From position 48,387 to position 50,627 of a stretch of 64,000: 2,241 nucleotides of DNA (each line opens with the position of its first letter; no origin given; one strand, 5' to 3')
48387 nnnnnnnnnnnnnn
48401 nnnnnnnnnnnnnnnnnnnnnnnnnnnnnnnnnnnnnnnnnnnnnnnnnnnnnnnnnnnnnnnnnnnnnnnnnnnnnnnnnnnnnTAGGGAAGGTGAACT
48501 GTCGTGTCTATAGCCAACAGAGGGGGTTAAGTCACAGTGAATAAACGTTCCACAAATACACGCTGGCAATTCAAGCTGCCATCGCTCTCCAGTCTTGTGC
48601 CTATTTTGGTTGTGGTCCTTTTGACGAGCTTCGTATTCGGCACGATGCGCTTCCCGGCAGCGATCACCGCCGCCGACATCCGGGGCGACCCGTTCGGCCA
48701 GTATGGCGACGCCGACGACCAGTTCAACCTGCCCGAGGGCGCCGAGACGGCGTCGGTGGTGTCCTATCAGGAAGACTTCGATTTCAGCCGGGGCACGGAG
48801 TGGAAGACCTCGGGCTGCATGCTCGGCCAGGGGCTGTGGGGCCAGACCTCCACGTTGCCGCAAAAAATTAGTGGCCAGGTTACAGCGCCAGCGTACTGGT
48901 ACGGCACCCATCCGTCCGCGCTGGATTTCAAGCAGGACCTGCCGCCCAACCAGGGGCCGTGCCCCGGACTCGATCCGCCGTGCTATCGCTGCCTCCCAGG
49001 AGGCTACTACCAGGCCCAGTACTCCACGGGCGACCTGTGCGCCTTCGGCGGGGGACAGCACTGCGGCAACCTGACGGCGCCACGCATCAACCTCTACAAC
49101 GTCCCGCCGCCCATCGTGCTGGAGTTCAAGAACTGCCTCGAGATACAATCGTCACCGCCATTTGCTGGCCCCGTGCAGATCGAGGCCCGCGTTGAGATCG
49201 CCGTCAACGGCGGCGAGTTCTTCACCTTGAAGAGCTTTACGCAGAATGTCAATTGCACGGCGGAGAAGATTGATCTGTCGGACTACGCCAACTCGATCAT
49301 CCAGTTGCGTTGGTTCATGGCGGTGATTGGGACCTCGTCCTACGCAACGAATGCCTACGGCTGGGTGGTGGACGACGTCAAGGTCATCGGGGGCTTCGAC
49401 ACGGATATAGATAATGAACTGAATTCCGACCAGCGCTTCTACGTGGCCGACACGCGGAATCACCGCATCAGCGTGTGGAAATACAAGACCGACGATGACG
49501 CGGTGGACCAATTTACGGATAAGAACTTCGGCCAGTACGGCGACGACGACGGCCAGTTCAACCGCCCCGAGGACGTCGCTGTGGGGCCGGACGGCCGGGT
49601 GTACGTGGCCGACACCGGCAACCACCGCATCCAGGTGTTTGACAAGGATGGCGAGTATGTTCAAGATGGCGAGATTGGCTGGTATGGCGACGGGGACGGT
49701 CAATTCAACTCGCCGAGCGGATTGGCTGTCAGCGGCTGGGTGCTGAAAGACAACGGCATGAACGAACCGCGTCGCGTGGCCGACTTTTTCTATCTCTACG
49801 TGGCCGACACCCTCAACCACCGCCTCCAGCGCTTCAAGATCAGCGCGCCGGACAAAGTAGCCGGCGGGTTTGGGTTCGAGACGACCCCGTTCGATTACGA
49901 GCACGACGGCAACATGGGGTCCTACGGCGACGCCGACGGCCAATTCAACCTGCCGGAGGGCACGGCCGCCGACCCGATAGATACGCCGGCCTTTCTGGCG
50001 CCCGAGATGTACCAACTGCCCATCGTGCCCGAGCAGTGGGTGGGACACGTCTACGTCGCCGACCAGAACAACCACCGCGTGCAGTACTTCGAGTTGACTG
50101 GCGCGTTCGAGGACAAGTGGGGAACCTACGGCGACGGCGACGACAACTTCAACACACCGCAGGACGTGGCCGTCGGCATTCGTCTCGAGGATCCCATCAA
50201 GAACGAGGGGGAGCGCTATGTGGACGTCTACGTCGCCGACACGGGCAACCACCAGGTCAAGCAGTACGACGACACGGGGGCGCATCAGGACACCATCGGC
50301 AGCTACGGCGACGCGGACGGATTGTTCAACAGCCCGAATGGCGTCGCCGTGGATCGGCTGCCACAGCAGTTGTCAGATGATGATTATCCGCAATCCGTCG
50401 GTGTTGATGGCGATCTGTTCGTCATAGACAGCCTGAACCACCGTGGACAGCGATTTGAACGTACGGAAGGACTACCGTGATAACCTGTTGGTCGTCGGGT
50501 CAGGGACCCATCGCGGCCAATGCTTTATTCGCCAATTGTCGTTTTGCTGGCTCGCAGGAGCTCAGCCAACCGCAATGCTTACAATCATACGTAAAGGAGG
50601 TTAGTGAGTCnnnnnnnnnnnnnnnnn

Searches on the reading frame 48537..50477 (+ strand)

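Call 34: search_protein_families(library=pfam, proteins=[window:48537-50477:+], max_evalue=0.00001)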
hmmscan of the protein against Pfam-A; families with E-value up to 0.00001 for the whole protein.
window:48537-50477:+ (647 aa): 1 family
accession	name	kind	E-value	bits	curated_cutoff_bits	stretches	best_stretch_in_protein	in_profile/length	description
PF01436.27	NHL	-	4e-32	109.1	20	1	341-368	1-28/28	NHL repeat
